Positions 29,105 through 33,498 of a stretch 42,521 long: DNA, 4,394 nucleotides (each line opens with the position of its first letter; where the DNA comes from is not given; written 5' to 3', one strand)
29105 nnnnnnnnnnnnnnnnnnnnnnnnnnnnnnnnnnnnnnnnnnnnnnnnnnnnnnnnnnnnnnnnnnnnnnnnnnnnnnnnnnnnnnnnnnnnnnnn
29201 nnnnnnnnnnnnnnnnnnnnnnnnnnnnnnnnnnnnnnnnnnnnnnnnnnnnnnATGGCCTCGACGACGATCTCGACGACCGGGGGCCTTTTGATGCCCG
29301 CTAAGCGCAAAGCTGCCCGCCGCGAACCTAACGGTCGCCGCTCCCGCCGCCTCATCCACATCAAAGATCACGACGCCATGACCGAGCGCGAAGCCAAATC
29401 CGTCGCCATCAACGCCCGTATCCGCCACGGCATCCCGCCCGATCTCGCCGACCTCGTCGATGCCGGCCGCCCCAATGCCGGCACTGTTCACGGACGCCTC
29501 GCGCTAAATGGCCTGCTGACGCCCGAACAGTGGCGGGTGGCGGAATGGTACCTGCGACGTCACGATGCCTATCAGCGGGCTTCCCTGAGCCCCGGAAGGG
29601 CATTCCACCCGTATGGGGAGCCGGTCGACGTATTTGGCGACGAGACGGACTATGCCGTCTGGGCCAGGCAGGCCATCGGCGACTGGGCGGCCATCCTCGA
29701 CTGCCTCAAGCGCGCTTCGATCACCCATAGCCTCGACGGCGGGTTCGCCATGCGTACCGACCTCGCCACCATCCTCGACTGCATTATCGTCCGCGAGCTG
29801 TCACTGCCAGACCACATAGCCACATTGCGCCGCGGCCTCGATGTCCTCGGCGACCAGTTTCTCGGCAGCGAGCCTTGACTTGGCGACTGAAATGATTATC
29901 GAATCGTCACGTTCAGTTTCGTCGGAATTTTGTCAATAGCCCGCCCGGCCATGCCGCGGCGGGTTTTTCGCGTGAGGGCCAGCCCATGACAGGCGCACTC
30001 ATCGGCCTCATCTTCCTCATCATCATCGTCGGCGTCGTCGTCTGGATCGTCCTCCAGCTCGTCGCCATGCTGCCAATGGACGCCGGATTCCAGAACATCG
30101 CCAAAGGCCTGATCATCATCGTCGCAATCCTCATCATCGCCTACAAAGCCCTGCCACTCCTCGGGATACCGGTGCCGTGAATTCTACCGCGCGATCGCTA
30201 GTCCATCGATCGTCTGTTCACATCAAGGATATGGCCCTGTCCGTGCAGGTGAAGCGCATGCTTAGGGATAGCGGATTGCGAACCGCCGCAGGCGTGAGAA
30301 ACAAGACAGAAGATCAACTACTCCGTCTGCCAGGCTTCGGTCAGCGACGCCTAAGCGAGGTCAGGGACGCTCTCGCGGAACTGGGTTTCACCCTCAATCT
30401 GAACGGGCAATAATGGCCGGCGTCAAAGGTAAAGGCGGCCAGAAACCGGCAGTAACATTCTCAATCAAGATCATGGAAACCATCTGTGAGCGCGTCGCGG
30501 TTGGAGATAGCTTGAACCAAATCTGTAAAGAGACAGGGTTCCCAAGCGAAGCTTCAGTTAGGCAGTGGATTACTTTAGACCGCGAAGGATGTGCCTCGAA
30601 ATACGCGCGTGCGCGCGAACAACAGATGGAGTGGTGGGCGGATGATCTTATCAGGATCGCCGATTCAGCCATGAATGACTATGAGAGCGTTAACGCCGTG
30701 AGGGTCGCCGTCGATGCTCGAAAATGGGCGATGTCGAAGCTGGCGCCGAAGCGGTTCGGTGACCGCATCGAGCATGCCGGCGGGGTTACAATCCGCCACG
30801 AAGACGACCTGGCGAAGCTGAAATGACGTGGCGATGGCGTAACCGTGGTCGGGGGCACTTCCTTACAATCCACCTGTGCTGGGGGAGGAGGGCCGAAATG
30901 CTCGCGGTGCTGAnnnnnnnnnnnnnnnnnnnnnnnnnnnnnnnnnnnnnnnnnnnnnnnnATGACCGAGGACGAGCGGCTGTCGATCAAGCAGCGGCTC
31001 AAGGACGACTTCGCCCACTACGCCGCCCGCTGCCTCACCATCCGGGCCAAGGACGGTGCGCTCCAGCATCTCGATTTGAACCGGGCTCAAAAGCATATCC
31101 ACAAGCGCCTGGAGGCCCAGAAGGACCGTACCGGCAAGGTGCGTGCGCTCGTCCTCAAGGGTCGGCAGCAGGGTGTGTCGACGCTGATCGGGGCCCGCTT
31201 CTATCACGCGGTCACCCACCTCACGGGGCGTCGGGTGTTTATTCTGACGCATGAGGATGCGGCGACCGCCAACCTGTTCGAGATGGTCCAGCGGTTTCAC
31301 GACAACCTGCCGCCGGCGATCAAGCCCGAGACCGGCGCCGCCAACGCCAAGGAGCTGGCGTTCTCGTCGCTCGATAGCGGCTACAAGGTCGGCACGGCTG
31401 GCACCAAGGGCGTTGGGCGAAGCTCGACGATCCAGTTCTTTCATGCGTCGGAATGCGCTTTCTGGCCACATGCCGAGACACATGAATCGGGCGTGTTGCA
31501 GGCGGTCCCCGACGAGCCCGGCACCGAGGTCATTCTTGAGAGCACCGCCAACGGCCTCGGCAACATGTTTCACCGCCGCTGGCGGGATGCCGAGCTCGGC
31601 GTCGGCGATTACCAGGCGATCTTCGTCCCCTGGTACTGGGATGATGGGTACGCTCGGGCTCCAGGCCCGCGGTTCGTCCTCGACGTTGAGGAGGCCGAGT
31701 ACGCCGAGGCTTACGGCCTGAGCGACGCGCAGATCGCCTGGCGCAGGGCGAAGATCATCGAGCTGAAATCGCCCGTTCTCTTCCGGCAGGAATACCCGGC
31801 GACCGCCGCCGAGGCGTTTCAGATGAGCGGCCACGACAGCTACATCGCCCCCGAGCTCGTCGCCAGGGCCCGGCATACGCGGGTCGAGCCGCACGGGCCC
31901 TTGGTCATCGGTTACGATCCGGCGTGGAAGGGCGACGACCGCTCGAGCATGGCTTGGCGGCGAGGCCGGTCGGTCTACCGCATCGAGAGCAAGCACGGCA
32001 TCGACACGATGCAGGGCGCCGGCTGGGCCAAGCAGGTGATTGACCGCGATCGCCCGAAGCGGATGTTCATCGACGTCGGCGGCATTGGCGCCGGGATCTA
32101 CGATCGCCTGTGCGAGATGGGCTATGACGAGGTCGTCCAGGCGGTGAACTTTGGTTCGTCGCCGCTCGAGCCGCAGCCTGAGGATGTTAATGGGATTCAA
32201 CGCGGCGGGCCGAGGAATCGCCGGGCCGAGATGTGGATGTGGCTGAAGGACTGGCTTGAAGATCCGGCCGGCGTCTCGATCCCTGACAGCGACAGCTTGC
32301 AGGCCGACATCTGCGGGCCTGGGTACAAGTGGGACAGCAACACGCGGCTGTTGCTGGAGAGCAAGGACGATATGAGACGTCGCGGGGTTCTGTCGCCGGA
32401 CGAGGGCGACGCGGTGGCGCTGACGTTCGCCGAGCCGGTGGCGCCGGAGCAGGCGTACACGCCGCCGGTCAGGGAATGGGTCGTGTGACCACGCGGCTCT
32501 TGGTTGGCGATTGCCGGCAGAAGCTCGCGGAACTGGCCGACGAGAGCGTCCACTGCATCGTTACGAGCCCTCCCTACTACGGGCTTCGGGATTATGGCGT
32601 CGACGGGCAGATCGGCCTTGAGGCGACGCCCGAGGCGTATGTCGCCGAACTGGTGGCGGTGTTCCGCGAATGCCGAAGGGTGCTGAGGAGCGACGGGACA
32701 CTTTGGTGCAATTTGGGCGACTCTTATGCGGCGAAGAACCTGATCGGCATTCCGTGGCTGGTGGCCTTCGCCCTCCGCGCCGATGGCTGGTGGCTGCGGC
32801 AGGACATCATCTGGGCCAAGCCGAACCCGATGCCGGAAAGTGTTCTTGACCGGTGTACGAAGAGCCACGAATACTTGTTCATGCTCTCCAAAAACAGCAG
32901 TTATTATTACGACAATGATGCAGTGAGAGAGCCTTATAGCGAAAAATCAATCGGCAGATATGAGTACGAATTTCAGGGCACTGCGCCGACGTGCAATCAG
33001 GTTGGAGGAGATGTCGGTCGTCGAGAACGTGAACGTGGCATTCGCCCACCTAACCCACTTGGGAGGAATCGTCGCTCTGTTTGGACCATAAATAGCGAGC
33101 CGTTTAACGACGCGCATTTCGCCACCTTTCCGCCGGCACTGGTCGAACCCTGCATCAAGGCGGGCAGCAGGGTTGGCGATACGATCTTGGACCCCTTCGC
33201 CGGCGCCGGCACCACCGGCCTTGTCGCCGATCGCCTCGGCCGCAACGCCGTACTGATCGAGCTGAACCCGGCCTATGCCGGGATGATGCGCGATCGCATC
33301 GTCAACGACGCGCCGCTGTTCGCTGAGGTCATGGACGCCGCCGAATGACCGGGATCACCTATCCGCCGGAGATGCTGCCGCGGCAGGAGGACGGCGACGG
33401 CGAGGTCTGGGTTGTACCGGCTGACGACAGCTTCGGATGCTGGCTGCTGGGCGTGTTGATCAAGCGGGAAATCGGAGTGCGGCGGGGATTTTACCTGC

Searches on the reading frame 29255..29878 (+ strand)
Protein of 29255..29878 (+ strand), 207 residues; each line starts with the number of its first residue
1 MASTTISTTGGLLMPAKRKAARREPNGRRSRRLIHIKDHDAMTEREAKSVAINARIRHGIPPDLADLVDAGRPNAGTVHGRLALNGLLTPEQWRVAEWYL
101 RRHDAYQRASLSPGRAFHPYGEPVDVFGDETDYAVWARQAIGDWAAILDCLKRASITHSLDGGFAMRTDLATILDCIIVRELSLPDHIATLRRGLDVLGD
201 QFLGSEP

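Call 11: search_protein_families(library=pfam, proteins=[window:29255-29878:+], max_evalue=0.01)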
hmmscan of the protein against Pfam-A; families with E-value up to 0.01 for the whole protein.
window:29255-29878:+ (207 aa): 0 families

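Call 12: search_protein_families(library=phrogs, proteins=[window:29255-29878:+], max_evalue=0.001)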
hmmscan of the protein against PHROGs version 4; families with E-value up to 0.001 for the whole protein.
window:29255-29878:+ (207 aa): 1 family
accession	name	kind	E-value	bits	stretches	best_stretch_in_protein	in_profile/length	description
phrog_15385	-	unknown function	1.9e-12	48.4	1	20-202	14-173/181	-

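Call 57: search_protein_families(library=ncbifam, proteins=[window:29255-29878:+], max_evalue=0.01)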
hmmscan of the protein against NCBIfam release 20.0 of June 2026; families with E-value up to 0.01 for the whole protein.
window:29255-29878:+ (207 aa): 0 families

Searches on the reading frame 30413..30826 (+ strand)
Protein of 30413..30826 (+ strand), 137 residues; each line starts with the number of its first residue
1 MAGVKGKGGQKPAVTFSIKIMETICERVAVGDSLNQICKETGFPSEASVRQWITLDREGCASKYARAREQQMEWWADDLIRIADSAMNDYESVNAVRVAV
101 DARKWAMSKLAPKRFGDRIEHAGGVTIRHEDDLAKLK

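Call 52: search_protein_families(library=phrogs, proteins=[window:30413-30826:+], max_evalue=0.001)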
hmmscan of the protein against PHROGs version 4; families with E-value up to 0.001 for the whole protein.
window:30413-30826:+ (137 aa): 1 family
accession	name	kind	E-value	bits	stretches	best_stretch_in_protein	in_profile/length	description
phrog_1482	-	head and packaging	3.4e-35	121.8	1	7-132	8-130/147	terminase small subunit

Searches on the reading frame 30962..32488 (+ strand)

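Call 52: search_protein_families(library=phrogs, proteins=[window:30962-32488:+], max_evalue=0.001)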
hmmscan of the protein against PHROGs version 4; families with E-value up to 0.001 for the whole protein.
window:30962-32488:+ (508 aa): 3 families
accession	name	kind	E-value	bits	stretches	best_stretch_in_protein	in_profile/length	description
phrog_2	-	head and packaging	6.7e-33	115.4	1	38-496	265-596/807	terminase large subunit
phrog_5989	-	head and packaging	5.8e-06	26.7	1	14-167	118-262/347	terminase large subunit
phrog_26724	-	unknown function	0.00011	22.9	1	27-203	23-190/192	-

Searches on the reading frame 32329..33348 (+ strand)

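Call 52: search_protein_families(library=phrogs, proteins=[window:32329-33348:+], max_evalue=0.001)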
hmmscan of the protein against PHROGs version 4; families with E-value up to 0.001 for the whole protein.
window:32329-33348:+ (339 aa): 13 families
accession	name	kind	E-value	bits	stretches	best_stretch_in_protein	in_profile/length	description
phrog_67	-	other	1.5e-78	266.6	1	56-327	125-346/743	DNA methyltransferase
phrog_498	-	other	1.8e-25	90.6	1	56-324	202-420/633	DNA methyltransferase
phrog_12517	-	unknown function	4.6e-17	63.2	2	264-315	87-138/316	-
phrog_3008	-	other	4.6e-16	59.8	1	235-327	139-214/244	DNA methyltransferase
phrog_6025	-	other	3.8e-12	47.2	1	54-170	11-116/192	DNA methyltransferase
phrog_18146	-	other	2.1e-10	41.1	1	265-315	51-102/452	DNA methyltransferase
phrog_23148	-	unknown function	6e-07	30.6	1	261-329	83-151/165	-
phrog_18293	-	other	7e-06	27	1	251-325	34-108/119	methyltransferase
phrog_6952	-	other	1.6e-05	25.9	1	251-313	101-164/181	DNA methyltransferase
phrog_10183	-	other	2.9e-05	23.5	0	283-315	116-148/889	DNA methyltransferase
phrog_16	-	DNA, RNA and nucleotide metabolism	6e-05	22.4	1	263-316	848-901/986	DNA helicase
phrog_8769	-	other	0.00044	21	1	284-325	13-54/71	methyltransferase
phrog_23085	-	unknown function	0.00075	20.2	0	263-324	44-105/138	-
